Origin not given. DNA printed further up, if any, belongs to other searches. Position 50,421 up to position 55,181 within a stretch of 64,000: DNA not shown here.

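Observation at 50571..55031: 1486-aa P-type-ATPase-like protein in which the catalytic DKTGT phosphorylation motif is replaced by INRTG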

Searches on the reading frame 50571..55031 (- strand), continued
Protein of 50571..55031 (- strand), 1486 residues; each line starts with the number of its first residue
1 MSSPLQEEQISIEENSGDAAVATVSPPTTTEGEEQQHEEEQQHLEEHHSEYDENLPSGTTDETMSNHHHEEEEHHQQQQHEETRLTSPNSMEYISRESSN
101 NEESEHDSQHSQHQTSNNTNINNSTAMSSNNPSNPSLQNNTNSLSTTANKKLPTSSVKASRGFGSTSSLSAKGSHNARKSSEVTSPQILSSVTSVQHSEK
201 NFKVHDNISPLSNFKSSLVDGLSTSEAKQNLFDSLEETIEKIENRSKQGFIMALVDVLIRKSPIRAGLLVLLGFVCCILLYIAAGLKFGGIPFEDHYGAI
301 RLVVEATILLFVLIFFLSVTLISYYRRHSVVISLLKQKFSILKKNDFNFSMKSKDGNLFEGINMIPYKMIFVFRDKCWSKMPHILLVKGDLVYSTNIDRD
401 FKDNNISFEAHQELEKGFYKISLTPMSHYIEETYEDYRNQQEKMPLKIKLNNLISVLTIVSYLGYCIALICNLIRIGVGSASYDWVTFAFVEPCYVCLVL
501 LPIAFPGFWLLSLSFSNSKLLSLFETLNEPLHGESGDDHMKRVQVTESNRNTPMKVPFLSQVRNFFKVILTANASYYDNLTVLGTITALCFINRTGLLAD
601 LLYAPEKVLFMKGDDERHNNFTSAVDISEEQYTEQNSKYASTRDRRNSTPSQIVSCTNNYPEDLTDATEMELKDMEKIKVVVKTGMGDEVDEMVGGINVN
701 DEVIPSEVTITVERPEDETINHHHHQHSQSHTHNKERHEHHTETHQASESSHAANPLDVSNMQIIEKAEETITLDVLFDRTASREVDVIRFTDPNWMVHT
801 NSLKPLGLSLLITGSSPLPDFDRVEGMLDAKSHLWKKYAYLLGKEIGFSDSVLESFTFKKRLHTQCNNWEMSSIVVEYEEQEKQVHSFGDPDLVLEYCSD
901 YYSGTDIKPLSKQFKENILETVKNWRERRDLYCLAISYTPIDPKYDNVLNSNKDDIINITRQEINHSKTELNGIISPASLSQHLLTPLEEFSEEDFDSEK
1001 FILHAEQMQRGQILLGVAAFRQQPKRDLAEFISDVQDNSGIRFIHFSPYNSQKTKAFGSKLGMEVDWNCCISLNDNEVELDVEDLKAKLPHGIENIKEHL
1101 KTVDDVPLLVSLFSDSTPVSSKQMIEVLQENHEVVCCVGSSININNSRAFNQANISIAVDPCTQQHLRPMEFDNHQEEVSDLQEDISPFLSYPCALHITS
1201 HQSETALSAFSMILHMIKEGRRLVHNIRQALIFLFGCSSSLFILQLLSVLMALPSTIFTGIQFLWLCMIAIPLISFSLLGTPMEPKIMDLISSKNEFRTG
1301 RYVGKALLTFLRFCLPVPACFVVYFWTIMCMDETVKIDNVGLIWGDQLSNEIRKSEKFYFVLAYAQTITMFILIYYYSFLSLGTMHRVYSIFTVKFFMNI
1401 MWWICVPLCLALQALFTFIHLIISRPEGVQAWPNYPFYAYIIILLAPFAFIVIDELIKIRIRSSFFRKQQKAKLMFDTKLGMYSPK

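Call 40: search_solved_structures(query=P0050, max_evalue=1e-50, show_alignments=1)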
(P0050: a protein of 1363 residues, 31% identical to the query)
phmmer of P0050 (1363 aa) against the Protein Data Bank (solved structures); distinct sequences matched with E-value up to 1e-50: 3.
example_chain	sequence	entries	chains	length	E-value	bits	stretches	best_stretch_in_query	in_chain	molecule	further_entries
9ywq_A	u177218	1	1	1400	0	2092.1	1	4-1363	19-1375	Transmembrane protein 94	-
9jjk_A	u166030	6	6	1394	0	2073.1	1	4-1363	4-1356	Endoplasmic reticulum magnesium-transporting P-type ATPase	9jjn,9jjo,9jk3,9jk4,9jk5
9yyd_A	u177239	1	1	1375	0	2072.6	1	7-1363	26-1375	Isoform 3 of Transmembrane protein 94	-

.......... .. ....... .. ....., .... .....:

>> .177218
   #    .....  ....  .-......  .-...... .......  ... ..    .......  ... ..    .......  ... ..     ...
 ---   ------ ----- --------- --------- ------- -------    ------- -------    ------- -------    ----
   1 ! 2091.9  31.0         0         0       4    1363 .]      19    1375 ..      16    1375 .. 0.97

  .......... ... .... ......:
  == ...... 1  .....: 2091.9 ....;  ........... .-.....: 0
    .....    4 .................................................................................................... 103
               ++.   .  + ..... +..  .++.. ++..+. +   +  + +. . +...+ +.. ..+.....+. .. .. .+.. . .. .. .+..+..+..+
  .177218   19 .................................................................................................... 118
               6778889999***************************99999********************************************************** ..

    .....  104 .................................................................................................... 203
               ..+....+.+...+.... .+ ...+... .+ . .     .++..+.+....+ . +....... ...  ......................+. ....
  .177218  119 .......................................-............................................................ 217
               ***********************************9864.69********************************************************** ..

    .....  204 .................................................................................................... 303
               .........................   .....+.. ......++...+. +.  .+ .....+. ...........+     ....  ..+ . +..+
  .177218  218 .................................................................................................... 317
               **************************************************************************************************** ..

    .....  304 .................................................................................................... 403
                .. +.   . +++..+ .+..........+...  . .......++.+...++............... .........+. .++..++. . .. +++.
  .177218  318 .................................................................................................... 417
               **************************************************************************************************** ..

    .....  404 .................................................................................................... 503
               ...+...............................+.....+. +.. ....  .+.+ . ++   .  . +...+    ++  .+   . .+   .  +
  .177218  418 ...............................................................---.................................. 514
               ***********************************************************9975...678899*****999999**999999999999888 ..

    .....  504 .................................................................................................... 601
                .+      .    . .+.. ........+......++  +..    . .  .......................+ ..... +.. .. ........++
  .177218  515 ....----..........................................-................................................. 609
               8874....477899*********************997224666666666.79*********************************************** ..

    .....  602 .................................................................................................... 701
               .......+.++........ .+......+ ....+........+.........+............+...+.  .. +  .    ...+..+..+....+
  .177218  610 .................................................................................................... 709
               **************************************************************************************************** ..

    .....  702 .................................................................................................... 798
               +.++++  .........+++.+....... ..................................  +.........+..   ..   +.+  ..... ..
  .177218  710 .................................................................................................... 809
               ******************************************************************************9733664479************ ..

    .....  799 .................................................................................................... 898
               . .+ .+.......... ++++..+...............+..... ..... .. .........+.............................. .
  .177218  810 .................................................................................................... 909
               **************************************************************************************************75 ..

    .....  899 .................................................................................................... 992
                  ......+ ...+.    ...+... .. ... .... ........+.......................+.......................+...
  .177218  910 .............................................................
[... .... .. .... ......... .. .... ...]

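Call 49: find_encoding_contigs(protein=P0002, flank=3000, max_places=2)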
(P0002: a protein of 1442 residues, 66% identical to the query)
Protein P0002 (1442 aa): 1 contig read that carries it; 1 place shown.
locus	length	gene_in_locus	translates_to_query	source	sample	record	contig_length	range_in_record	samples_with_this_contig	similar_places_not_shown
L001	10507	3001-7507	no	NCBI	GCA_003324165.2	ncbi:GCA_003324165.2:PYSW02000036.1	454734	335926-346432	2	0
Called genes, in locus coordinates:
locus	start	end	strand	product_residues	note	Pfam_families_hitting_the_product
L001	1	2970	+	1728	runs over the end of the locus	PF23704:WHD_GTF3C1_N (weak), PF04182:B-block_TFIIIC, PF24538:DUF7599, PF24657:DUF7646 (faint), PF24101:WHD_GTF3C1 (weak), PF00249:Myb_DNA-binding (faint), PF13921:Myb_DNA-bind_6 (faint), PF20222:DUF6581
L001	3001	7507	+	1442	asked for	PF00689:Cation_ATPase_C (weak)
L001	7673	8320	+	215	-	PF13640:2OG-FeII_Oxy_3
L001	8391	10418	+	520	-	PF08773:CathepsinC_exc, PF03051:Peptidase_C1_2 (faint), PF00112:Peptidase_C1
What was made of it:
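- Tried and rejected: The N. lovaniensis orthologue lies between a TFIIIC-like gene and a 2OG-Fe(II) oxygenase gene (call 49).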

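Call 50: find_encoding_contigs(protein=P0004, flank=3000, max_places=2)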
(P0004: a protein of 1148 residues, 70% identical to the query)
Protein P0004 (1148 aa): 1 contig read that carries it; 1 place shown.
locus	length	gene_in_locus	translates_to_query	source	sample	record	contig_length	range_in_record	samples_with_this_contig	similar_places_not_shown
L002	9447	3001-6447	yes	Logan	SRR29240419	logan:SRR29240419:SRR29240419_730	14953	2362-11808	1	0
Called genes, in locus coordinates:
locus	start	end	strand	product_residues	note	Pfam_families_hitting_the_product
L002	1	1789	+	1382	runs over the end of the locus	?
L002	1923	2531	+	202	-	-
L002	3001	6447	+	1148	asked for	PF13246:Cation_ATPase (weak)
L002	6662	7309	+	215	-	PF13640:2OG-FeII_Oxy_3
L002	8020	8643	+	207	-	PF08773:CathepsinC_exc, PF00112:Peptidase_C1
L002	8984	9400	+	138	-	PF00112:Peptidase_C1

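Call 54: search_solved_structures(query=A1, max_evalue=0.01, show_alignments=0)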
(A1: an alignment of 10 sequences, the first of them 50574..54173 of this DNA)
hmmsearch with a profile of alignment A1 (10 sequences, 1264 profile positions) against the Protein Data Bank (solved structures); distinct sequences matched with E-value up to 0.01: 41.
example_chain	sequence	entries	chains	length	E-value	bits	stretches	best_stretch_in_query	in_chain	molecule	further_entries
9ywq_A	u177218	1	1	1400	7.2e-201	673.2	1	100-1264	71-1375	Transmembrane protein 94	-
9jjk_A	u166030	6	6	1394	3.7e-198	664.2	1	104-1264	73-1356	Endoplasmic reticulum magnesium-transporting P-type ATPase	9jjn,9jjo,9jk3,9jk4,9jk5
9yyd_A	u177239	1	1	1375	2.1e-197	661.7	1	104-1264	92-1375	Isoform 3 of Transmembrane protein 94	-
3tlm_A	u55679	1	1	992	2.2e-16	62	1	978-1241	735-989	Sarcoplasmic/endoplasmic reticulum calcium ATPase 1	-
5zmv_A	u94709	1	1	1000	2e-15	58.8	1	978-1240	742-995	Sarcoplasmic/endoplasmic reticulum calcium ATPase 1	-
4nab_A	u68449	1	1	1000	2.6e-15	58.5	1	978-1240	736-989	Sarcoplasmic/endoplasmic reticulum calcium ATPase 1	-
5zmw_A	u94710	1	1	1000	2.7e-15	58.5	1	978-1240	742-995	Sarcoplasmic/endoplasmic reticulum calcium ATPase 1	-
27qy_A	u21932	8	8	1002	2.8e-15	58.4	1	978-1241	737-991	Sarcoplasmic/endoplasmic reticulum calcium ATPase 1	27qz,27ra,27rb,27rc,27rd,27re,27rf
4bew_A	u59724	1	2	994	3.2e-15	58.2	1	978-1240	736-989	SARCOPLASMIC/ENDOPLASMIC RETICULUM CALCIUM ATPASE 1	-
1iwo_A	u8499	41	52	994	3.4e-15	58.1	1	978-1240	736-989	Sarcoplasmic/endoplasmic reticulum calcium ATPase 1 | Sarcoplasmic/endoplasmic reticulum calcium ATPase 1a | Sarcoplasmic/endoplasmic reticulum calcium ATPase 1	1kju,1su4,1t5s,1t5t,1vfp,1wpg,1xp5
2dqs_A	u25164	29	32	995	3.4e-15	58.1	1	978-1240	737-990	Sarcoplasmic/endoplasmic reticulum calcium ATPase 1 | SERCA1a | SARCOPLASMIC ENDOPLASMIC RETICULUM CALCIUM ATPASE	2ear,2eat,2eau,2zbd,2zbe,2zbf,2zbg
3w5b_A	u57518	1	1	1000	3.5e-15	58.1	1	978-1240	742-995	SERCA1a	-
8owa_A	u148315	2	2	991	4.3e-15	57.8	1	978-1240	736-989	Sarcoplasmic/endoplasmic reticulum calcium ATPase 1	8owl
6rb2_A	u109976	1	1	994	4.4e-15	57.7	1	978-1240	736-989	Sarcoplasmic/endoplasmic reticulum calcium ATPase 1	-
7bt2_A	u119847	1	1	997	1.1e-13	53.1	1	978-1240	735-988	Sarcoplasmic/endoplasmic reticulum calcium ATPase 2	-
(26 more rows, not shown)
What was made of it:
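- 50652..51386 (-): Residues 1216-1460: predicted TM5-TM10, the only part that reaches Pfam's gathering threshold (Cation_ATPase_C). SERCA TM5-10 aligns at 2e-16 with the family profile (call 54).
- On P-type ATPase (functional class defined by an aspartyl-phosphate intermediate): SERCA TM5-10 aligns at 2e-16 (call 54).
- On TMEM94 / ERMA family: The profile gives 7e-201, with profile positions 100-1264 matching chain residues 71-1375 in one stretch (call 54).
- The family profile gives 7e-201 in one stretch, with SERCA next at 2e-16 (call 54).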
